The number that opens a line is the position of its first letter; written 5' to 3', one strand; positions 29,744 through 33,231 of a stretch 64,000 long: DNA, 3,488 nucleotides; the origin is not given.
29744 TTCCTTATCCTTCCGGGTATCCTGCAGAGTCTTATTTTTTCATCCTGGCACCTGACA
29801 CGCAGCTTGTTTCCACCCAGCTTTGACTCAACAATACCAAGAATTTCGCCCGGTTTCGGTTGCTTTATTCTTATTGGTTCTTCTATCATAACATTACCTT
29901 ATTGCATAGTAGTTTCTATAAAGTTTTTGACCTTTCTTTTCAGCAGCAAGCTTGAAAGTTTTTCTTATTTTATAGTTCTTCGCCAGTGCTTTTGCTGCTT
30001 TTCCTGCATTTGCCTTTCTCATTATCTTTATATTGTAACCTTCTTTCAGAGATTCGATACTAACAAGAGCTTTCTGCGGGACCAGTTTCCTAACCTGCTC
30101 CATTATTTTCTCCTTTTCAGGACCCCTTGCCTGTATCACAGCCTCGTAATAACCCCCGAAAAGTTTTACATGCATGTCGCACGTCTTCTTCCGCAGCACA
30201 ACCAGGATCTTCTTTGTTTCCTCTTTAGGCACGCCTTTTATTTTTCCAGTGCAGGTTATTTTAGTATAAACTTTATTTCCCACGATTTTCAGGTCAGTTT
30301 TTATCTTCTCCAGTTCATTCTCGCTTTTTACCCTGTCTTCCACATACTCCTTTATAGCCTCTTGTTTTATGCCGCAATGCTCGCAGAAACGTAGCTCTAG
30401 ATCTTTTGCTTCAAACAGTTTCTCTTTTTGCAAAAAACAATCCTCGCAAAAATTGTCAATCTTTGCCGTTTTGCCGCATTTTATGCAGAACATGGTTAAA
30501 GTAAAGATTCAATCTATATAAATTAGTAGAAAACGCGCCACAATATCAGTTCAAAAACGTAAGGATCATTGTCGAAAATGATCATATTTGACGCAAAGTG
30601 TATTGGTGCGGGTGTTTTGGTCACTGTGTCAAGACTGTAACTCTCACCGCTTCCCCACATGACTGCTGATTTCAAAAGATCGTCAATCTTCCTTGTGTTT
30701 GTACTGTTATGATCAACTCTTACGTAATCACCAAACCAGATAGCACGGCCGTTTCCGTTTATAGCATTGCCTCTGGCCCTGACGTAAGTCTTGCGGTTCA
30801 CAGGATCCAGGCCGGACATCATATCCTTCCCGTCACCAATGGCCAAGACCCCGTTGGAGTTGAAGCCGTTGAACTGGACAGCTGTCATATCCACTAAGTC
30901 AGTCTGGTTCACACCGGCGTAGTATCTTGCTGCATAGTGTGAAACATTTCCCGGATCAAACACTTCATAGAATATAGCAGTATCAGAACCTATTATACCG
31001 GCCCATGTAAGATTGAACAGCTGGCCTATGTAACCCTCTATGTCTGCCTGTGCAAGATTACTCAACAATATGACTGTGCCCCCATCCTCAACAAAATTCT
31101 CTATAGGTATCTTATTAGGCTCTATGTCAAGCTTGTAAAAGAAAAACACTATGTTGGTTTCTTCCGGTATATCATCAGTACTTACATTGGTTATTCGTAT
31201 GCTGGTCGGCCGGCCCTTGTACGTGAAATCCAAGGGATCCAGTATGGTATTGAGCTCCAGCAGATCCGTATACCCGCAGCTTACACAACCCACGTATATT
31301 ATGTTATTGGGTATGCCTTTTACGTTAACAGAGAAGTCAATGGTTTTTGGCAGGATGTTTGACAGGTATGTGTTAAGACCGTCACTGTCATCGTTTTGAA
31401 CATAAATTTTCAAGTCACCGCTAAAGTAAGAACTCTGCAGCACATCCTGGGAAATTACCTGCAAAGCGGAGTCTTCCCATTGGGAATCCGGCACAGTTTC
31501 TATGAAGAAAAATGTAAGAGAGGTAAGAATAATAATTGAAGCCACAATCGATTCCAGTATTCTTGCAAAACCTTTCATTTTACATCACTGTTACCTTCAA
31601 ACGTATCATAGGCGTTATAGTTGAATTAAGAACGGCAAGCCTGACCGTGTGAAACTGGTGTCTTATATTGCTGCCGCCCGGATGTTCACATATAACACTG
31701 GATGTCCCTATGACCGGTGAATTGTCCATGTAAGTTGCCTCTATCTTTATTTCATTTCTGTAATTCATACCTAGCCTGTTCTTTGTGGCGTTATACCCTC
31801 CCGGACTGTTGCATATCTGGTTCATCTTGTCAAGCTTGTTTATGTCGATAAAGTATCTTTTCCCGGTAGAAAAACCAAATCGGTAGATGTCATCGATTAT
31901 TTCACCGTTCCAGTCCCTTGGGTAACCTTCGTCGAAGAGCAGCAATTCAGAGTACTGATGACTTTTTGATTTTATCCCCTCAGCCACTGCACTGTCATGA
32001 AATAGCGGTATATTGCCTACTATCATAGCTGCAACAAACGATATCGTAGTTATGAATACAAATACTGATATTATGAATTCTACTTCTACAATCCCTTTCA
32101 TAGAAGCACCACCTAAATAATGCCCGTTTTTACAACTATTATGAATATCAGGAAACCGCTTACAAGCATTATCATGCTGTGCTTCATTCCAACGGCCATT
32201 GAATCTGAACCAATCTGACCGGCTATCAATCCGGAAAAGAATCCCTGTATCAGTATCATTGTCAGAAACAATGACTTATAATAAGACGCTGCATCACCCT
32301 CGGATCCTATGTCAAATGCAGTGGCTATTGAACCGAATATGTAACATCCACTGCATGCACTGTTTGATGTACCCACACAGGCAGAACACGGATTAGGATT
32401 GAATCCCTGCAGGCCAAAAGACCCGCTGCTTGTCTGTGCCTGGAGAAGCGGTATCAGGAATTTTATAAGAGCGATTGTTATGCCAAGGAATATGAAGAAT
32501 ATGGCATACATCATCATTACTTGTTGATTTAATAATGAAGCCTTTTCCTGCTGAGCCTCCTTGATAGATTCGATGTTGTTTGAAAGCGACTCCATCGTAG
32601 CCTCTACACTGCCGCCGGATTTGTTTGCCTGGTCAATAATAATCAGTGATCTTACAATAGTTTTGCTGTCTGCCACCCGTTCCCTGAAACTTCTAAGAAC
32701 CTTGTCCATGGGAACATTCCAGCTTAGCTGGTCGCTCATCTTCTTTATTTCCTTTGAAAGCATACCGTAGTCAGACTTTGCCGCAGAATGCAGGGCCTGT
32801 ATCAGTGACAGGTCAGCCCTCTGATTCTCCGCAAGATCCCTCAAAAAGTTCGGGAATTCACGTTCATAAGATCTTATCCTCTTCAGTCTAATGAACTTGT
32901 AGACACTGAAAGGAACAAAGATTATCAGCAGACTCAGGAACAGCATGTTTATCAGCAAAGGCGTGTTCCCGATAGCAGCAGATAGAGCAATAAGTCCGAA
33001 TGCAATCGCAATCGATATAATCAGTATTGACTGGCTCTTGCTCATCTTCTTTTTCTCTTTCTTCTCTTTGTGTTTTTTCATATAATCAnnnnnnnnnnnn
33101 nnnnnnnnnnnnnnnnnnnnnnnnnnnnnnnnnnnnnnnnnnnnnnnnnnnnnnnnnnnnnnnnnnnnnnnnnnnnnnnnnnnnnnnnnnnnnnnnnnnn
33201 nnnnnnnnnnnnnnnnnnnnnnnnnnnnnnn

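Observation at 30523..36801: Epd/Tad-like type IV pilus operon with split platform protein, four prepilins and a poly-glutamine ATPase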

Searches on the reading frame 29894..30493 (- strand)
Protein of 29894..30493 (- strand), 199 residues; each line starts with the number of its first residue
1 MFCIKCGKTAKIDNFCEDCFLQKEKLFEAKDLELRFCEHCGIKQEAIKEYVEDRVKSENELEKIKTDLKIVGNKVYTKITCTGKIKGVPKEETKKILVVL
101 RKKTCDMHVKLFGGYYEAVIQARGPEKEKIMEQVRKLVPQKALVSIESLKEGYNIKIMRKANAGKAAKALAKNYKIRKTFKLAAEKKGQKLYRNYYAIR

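Call 3: search_protein_families(library=pfam, proteins=[window:29894-30493:-], max_evalue=0.1)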
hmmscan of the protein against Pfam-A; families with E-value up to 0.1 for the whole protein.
window:29894-30493:- (199 aa): 3 families
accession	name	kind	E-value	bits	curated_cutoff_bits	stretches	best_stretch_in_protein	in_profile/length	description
PF04981.18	NMD3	-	4.4e-23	82.5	24.9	1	3-199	1-242/243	NMD3 family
PF03962.21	Mnd1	-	0.017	15.8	23.5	1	18-53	3-38/60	Mnd1 HTH domain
PF03110.19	SBP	-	0.03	15.1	27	0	16-63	23-67/75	SBP domain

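Call 4: search_protein_families(library=ncbifam, proteins=[window:29894-30493:-], max_evalue=0.1)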
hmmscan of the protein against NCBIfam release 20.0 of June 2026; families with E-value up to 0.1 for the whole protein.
window:29894-30493:- (199 aa): 3 families
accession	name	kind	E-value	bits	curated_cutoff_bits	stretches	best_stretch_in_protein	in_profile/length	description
NF033218.1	anchor_AmaP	equivalog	0.0012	18.6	55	1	42-96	89-143/166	alkaline shock response membrane anchor protein AmaP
TIGR01009.1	rpsC_bact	equivalog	0.07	12.9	114.5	0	80-186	48-141/212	30S ribosomal protein S3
NF009506.0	PRK12864.1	equivalog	0.088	13.3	106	0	111-169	6-64/89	YciI-like protein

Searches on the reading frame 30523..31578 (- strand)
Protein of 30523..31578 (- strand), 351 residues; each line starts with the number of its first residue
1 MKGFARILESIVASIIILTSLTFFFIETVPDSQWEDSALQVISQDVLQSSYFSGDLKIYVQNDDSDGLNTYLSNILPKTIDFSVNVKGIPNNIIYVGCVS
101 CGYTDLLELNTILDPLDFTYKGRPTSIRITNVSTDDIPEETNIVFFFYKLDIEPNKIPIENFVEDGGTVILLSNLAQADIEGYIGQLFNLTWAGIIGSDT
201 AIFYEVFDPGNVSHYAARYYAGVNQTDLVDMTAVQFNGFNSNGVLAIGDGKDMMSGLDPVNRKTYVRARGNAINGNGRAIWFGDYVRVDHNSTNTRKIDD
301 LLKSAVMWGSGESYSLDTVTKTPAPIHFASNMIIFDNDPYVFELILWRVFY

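Call 3: search_protein_families(library=pfam, proteins=[window:30523-31578:-], max_evalue=0.1)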
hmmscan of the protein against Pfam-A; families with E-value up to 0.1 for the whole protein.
window:30523-31578:- (351 aa): 1 family
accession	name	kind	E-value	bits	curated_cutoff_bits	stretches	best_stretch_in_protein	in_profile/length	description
PF23959.1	DUF7288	-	0.046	14.6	27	1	8-67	7-73/184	Family of unknown function (DUF7288)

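Call 4: search_protein_families(library=ncbifam, proteins=[window:30523-31578:-], max_evalue=0.1)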
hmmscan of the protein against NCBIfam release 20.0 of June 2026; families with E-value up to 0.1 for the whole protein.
window:30523-31578:- (351 aa): 0 families

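Call 53: find_homologous_proteins(query=window:30523-31578:-)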
Query window:30523-31578:- (351 aa): 27 proteins with E <= 0.001 among 1664 candidates.
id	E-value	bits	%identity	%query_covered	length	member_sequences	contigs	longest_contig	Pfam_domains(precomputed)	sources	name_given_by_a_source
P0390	1.1e-232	790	100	100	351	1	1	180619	-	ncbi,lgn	-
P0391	1.3e-143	497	63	100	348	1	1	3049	-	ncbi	-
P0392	2.2e-103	364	48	100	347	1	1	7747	-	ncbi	-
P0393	1.6e-102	362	46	100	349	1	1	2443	-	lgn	-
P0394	4.2e-100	354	47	100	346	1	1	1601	-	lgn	-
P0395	1.1e-99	352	47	100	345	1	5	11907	-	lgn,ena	-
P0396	2.8e-99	351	47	100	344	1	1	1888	-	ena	-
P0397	8.0e-99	349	48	100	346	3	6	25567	-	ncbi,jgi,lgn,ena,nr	ncbi:MAG TPA: hypothetical protein VJI12_02095 [archaeon]|nr:hypothetical protein [archaeon]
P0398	4.7e-96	340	45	100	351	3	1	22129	-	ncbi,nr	ncbi:MAG TPA: hypothetical protein VJB05_04285 [archaeon]|nr:hypothetical protein [archaeon]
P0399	9.2e-96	339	46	100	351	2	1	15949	-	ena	-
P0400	3.2e-95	338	47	100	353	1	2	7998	-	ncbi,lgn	-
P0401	8.4e-94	333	45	100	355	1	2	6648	-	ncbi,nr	ncbi:MAG: hypothetical protein HY517_02860 [Candidatus Aenigmarchaeota archaeon]|nr:hypothetical pro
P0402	4.4e-93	331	45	100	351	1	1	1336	-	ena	-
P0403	2.0e-92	328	44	100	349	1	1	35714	-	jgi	jgi:hypothetical protein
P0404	2.8e-89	318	42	100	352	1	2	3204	-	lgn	-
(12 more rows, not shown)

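Call 65: predict_structure(alignment_id=A3)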
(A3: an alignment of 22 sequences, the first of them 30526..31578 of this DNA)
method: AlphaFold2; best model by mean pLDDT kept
length: 351 residues; sequences in the alignment: 22
mean_pLDDT: 89.3   pTM: 0.81
mean pLDDT of the five models: 89.3, 88.5, 87.9, 87.2, 85.5
residues with pLDDT >= 90: 220; 70-90: 113; 50-70: 17; < 50: 1
segments of 3 or more residues with pLDDT < 50: none
pLDDT, mean of each block of 10 residues (from residue 1): 77 80 54 74 89 89 91 90 92 94 96 95 93 91 96 95 94 95 95 87 92 94 91 93 91 89 92 90 95 95 95 87 86 88 88 52
secondary structure, 60 per line:
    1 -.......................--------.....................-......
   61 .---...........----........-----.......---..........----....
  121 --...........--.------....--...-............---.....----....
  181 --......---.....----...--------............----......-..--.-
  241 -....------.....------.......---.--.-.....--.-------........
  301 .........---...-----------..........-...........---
elements in order: H2-24 H33-53 H55-61 H65-75 E80-87 E93-99 H103-112 E117-120 E123-133 E143-146 H153-164 E168-172 H177-180 H183-188 E192-196 E201-203 H212-223 H228-233 E242-245 E252-256 E263-269 E278-282 H293-309 E313-315 E327-336 E338-348

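Call 74: search_protein_families(library=pfam, alignment_id=A3, max_evalue=0.01)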
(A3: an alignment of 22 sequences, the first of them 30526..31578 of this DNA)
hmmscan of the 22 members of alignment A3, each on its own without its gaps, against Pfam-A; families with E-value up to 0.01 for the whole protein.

A. member 1, window:30526-31578:- (351 aa): 0 families

B. families by the number of members that match (of 22 scanned): 4 families
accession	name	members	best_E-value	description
PF23959.1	DUF7288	3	0.0011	Family of unknown function (DUF7288)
PF11545.14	HemeBinding_Shp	1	0.0019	Cell surface heme-binding protein Shp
PF24424.1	FNG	1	0.0037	FNG domain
PF09822.16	ABC_transp_aux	1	0.0086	ABC-type uncharacterized transport system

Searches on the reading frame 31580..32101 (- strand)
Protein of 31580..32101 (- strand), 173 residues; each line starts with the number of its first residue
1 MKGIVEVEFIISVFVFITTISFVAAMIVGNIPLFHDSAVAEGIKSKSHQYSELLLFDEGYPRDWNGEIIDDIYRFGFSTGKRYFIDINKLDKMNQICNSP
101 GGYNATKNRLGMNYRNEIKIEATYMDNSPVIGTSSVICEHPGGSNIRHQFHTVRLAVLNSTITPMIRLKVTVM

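Call 3: search_protein_families(library=pfam, proteins=[window:31580-32101:-], max_evalue=0.1)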
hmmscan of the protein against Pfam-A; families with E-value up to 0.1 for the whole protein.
window:31580-32101:- (173 aa): 0 families

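Call 4: search_protein_families(library=ncbifam, proteins=[window:31580-32101:-], max_evalue=0.1)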
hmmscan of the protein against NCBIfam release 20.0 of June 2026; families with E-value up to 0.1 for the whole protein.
window:31580-32101:- (173 aa): 0 families

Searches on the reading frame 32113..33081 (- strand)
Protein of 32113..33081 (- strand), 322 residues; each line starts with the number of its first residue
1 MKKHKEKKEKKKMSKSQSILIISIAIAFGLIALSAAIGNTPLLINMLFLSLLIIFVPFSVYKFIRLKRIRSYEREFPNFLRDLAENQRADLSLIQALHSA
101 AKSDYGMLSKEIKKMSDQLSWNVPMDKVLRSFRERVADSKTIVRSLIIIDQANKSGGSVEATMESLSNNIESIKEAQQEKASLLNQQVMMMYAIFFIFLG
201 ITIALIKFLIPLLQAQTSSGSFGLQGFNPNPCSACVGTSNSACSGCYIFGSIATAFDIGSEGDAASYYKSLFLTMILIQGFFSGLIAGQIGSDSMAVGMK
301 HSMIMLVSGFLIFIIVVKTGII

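Call 3: search_protein_families(library=pfam, proteins=[window:32113-33081:-], max_evalue=0.1)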
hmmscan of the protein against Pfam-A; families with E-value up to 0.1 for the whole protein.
window:32113-33081:- (322 aa): 6 families
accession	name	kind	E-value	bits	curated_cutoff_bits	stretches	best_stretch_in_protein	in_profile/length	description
PF00482.28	T2SSF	-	9e-15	55.2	25.2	1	79-205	1-123/125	Type II secretion system (T2SS), protein F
PF06398.17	Pex24p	-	0.0032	17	26.8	1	14-235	41-188/358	Integral peroxisomal membrane peroxin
PF12650.12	DUF3784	-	0.0051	17.4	28.1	1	2-56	31-83/94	Domain of unknown function (DUF3784)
PF00122.25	E1-E2_ATPase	-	0.013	15.5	28.1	0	166-217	94-143/181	E1-E2 ATPase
PF25587.1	Rv2743c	-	0.052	13.6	27.7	0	8-71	21-85/237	Rv2743c family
PF21865.2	TLN1-like_RS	-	0.09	13.3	27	0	158-195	45-82/165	Talin 1-like, rod segment domain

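Call 4: search_protein_families(library=ncbifam, proteins=[window:32113-33081:-], max_evalue=0.1)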
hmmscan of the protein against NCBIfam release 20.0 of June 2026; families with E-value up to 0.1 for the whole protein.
window:32113-33081:- (322 aa): 5 families
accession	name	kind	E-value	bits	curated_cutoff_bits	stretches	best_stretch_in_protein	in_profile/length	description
NF004705.1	PRK06041.1-3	equivalog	2.4e-17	63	400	1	6-232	182-406/465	archaellar assembly protein ArlJ/FlaJ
NF004704.2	PRK06041.1-2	equivalog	4.1e-09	35.7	550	1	4-195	257-452/555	archaellar assembly protein ArlJ/FlaJ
NF046075.1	UpsF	equivalog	7e-09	35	400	1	30-207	270-436/484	membrane pilin protein UpsF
TIGR04211.1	SH3_and_anchor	equivalog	0.00042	20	65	1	88-210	65-187/198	TIGR04211 family SH3 domain-containing protein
NF058533.1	antiphage_ProA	equivalog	0.09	10.1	1500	0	79-187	1003-1114/1903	anti-phage protein ProA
